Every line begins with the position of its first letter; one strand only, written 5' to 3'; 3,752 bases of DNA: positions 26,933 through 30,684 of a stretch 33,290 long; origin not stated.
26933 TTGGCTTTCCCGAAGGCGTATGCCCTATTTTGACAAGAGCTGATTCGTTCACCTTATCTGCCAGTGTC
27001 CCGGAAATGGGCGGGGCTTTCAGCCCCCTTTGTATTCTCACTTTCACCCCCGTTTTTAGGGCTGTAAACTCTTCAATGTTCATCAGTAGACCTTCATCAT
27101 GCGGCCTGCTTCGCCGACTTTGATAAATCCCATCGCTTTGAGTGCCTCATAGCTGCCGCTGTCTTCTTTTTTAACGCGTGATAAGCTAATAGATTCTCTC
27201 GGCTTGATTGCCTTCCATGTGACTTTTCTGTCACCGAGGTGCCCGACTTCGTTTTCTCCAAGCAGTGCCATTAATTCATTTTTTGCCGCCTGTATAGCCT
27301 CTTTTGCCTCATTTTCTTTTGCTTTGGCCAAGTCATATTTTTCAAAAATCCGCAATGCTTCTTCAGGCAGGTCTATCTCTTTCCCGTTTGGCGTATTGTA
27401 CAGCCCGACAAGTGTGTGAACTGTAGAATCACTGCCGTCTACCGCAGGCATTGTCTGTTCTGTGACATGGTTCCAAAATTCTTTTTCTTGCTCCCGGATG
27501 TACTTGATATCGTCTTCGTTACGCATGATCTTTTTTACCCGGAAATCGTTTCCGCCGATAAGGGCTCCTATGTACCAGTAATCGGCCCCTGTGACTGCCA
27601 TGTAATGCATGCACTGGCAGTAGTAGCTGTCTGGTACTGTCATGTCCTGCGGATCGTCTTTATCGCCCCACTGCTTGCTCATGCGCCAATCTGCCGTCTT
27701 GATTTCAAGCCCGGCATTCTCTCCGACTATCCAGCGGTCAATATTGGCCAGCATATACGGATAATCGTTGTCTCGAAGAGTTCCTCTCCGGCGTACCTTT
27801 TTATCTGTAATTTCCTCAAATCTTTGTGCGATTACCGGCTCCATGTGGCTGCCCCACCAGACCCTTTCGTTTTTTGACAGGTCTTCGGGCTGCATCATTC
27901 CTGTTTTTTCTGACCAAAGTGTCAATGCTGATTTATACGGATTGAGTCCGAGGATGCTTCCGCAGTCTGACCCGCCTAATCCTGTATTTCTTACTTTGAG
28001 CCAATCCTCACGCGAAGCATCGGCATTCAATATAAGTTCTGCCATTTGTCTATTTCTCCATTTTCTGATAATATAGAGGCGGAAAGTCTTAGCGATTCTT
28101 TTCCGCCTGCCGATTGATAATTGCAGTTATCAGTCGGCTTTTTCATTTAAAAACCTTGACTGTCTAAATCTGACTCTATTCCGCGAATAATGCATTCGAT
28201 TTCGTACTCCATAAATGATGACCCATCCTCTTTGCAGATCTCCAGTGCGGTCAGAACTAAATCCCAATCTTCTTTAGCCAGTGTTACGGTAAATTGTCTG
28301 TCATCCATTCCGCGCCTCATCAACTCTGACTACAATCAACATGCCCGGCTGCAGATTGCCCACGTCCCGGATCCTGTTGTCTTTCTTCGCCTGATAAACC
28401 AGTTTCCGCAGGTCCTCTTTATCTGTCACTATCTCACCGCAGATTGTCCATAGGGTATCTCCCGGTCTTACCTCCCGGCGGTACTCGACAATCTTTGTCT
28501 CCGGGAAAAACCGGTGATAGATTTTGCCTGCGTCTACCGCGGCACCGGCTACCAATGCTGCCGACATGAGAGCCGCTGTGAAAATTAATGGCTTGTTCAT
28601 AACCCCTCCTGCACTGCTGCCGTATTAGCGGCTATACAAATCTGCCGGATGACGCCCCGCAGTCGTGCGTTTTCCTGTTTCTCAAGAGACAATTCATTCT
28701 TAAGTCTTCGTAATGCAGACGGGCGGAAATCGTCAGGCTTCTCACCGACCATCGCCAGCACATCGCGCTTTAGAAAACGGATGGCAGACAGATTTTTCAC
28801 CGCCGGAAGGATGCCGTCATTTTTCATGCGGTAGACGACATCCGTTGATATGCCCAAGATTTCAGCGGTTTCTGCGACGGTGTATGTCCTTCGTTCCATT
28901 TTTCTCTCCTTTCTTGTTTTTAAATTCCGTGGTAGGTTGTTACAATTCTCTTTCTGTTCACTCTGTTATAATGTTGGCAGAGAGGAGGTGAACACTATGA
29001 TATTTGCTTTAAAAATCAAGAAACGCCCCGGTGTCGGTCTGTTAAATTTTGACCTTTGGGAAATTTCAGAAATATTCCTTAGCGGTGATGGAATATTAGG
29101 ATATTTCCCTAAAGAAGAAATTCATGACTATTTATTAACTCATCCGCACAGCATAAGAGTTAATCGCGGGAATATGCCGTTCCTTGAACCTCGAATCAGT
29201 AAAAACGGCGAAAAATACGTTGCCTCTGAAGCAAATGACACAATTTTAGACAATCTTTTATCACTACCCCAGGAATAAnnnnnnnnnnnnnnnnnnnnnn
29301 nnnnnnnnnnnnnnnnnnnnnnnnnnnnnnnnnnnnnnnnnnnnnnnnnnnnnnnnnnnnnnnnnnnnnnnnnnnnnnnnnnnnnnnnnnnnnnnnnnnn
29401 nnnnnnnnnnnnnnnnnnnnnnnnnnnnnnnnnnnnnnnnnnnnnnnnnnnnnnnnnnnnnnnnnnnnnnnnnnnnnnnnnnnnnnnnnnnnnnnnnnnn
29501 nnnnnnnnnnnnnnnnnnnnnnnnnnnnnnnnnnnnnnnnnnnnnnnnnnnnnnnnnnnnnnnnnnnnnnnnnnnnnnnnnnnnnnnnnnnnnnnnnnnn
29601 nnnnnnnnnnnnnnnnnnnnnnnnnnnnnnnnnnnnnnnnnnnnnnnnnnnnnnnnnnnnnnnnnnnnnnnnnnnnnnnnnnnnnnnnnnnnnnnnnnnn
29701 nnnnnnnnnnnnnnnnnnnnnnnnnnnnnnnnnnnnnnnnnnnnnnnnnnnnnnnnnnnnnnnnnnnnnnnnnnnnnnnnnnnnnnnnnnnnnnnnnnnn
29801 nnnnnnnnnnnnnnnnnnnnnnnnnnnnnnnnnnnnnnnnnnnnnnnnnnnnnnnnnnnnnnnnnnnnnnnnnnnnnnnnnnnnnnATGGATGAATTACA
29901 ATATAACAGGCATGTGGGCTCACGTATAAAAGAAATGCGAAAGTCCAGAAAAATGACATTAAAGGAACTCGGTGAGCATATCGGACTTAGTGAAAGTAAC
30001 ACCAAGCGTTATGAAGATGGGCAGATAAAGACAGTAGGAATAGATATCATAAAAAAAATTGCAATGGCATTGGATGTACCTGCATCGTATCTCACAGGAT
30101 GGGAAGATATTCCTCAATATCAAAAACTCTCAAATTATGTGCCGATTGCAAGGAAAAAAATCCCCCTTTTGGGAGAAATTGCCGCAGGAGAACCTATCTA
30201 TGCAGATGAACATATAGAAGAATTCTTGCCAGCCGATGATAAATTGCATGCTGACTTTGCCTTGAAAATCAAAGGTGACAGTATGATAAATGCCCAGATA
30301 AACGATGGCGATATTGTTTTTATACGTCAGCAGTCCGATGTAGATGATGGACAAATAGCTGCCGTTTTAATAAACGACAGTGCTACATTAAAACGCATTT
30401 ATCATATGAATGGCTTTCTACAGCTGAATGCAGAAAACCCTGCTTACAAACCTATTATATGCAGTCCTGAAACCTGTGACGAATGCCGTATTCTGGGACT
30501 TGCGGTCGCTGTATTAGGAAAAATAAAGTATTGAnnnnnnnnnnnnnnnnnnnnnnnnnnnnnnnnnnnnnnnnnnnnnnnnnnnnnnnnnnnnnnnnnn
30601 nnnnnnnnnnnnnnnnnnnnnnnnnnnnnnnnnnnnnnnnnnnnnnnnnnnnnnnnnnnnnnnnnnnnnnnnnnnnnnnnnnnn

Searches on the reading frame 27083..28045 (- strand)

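Call 116: search_protein_families(library=pfam, proteins=[window:27083-28045:-], max_evalue=0.01)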
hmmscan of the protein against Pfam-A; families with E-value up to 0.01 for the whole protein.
window:27083-28045:- (320 aa): 1 family
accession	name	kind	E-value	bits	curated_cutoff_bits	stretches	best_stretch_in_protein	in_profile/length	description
PF09588.16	YqaJ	-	5.3e-38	131.1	22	1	14-154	1-149/150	YqaJ-like viral recombinase domain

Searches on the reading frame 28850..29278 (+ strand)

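Call 116: search_protein_families(library=pfam, proteins=[window:28850-29278:+], max_evalue=0.01)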
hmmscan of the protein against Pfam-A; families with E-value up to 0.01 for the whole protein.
window:28850-29278:+ (142 aa): 1 family
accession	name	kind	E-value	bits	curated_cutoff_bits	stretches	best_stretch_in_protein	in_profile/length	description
PF13031.12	DUF3892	-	2.4e-05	25.1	22.3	1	114-140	45-71/71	Protein of unknown function (DUF3892)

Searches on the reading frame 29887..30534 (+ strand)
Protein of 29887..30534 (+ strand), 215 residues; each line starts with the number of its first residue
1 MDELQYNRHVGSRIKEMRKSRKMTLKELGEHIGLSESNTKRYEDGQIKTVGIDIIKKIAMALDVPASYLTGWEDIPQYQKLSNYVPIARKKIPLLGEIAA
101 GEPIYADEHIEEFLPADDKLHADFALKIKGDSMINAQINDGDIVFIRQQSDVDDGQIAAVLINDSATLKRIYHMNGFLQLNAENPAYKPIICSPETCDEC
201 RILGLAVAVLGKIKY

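Call 12: search_protein_families(library=pfam, proteins=[window:29887-30534:+], max_evalue=1)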
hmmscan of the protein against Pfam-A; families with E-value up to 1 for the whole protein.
window:29887-30534:+ (215 aa): 14 families
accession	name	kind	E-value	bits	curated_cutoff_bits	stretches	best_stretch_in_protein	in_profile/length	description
PF00717.28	Peptidase_S24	-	6.1e-30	103.8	23.3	1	93-207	1-116/116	Peptidase S24-like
PF12844.13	HTH_19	-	4.1e-09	36.7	30.2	1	11-69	1-58/64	Helix-turn-helix domain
PF13443.12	HTH_26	-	4e-08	33.8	22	1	13-64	1-52/63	Cro/C1-type HTH DNA-binding domain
PF01381.28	HTH_3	-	5.2e-08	33.3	23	1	14-69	1-55/55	Helix-turn-helix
PF13560.12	HTH_31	-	1e-06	29.3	27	1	10-66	2-58/64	Helix-turn-helix domain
PF04545.22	Sigma70_r4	-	0.0055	16.6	24.1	1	16-42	14-40/50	Sigma-70, region 4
PF22950.1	DUF7026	-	0.02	15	28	1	17-41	5-29/50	Domain of unknown function (DUF7026)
PF20432.4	Xre-like-HTH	-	0.11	13.3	25.8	0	21-44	22-47/63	Antitoxin Xre-like helix-turn-helix domain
PF13412.12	HTH_24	-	0.13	12.2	21.9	1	17-42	12-37/48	Winged helix-turn-helix DNA-binding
PF15022.11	DUF4522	-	0.15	12.5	27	1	83-143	35-98/117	Protein of unknown function (DUF4522)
PF13744.12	HTH_37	-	0.18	12.1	27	1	2-62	11-71/80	Helix-turn-helix domain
PF08667.16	BetR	-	0.19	12.3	21.6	1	26-71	26-70/148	BetR domain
PF09339.16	HTH_IclR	-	0.23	11.7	22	1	20-42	16-38/52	IclR helix-turn-helix domain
PF22495.2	HTH_92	-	0.27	11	27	1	15-46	1-32/45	RsaL-like HTH domain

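Call 13: search_protein_families(library=ncbifam, proteins=[window:29887-30534:+], max_evalue=1)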
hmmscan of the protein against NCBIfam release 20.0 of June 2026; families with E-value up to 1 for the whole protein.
window:29887-30534:+ (215 aa): 17 families
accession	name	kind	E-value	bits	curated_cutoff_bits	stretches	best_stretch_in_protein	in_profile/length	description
TIGR00498.1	lexA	equivalog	3.9e-32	111.5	110.95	1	89-213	77-202/203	transcriptional repressor LexA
NF007621.2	PRK10276.1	subfamily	3.9e-15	55.9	110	1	100-209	2-113/115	translesion error-prone DNA polymerase V autoproteolytic subunit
NF041951.1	phage_RstR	subfamily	1.2e-10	41.7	80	1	10-77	3-69/108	RstR family transcriptional repressor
NF006015.0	PRK08154.1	subfamily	1.4e-07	31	204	1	5-74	26-94/314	anaerobic benzoate catabolism transcriptional regulator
NF047948.1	male_kill_WMK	equivalog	2.6e-07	30.4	300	1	8-70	161-222/300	WO male-killing family protein Wmk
TIGR03830.1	CxxCG_CxxCG_HTH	subfamily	1.3e-05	25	61.8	1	9-48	65-104/127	type II TA system antitoxin MqsA family protein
NF041575.1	antitoxPezA_Strep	equivalog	8.5e-05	22.6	290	1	10-66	2-57/158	type II toxin-antitoxin system antitoxin PezA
TIGR00270.2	TIGR00270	equivalog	0.00026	20.9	110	1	11-64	77-129/159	multiprotein bridging factor aMBF1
NF003162.0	PRK04140.1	equivalog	0.00048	19.3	263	1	11-65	128-181/317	transcriptional regulator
NF010465.0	PRK13890.1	equivalog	0.00065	19.8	96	1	11-75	7-70/121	conjugal transfer protein TrbA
TIGR03070.1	couple_hipB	subfamily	0.0014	18.5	71.65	1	10-62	3-54/58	type II toxin-antitoxin system Y4mF family antitoxin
NF052239.1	antitox_spr1629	equivalog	0.0019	17.4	335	1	10-71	3-63/377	spr1629 family repressor/antitoxin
NF007257.0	PRK09706.1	subfamily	0.003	17.4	101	1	7-68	3-63/135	transcriptional repressor DicA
NF038139.1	Reg_Aceta_RamB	equivalog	0.0032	16.2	700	1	9-70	2-62/465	acetate metabolism transcriptional regulator RamB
NF046032.1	TransRegSlrRBacil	equivalog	0.046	13.8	250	1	11-67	3-59/149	HTH-type transcriptional regulator SlrR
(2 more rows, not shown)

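Call 14: search_protein_families(library=phrogs, proteins=[window:29887-30534:+], max_evalue=1)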
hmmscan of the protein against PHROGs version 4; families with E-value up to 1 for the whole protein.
window:29887-30534:+ (215 aa): 29 families (the best 25 are shown)
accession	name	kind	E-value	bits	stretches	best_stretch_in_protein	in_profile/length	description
phrog_4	-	transcription regulation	2.3e-41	143.1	1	10-214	137-340/400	transcriptional repressor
phrog_8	-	transcription regulation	1.6e-19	71.6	1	10-100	77-150/346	transcriptional regulator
phrog_811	-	DNA, RNA and nucleotide metabolism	7.5e-17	62.2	1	88-210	8-132/140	UmuD-like protein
phrog_6201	-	transcription regulation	1.1e-13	52.1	1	117-209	22-114/121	CI-like repressor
phrog_5823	-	transcription regulation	4.6e-10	40.2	1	8-75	5-72/404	transcriptional regulator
phrog_2439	-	transcription regulation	1.1e-09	38.6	1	8-76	6-71/367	transcriptional regulator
phrog_3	-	transcription regulation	2.4e-09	38.5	1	8-98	87-174/430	transcriptional repressor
phrog_2328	-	transcription regulation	1.9e-07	31.9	1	7-70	13-75/128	transcriptional repressor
phrog_8558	-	unknown function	1.7e-06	29.3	1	122-208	19-106/114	-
phrog_1373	-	transcription regulation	2.9e-06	28.4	1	10-69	64-122/166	transcriptional regulator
phrog_2967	-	transcription regulation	3e-06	27.9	1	2-87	3-86/225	transcriptional regulator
phrog_147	-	transcription regulation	2.3e-05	25.7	1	8-60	3-55/100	transcriptional regulator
phrog_34939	-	unknown function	8.2e-05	23.3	1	10-78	10-78/280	-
phrog_1994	-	DNA, RNA and nucleotide metabolism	0.00012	23.1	1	13-75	3-64/170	DNA binding protein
phrog_32768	-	unknown function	0.00019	21.3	1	4-66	5-66/446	-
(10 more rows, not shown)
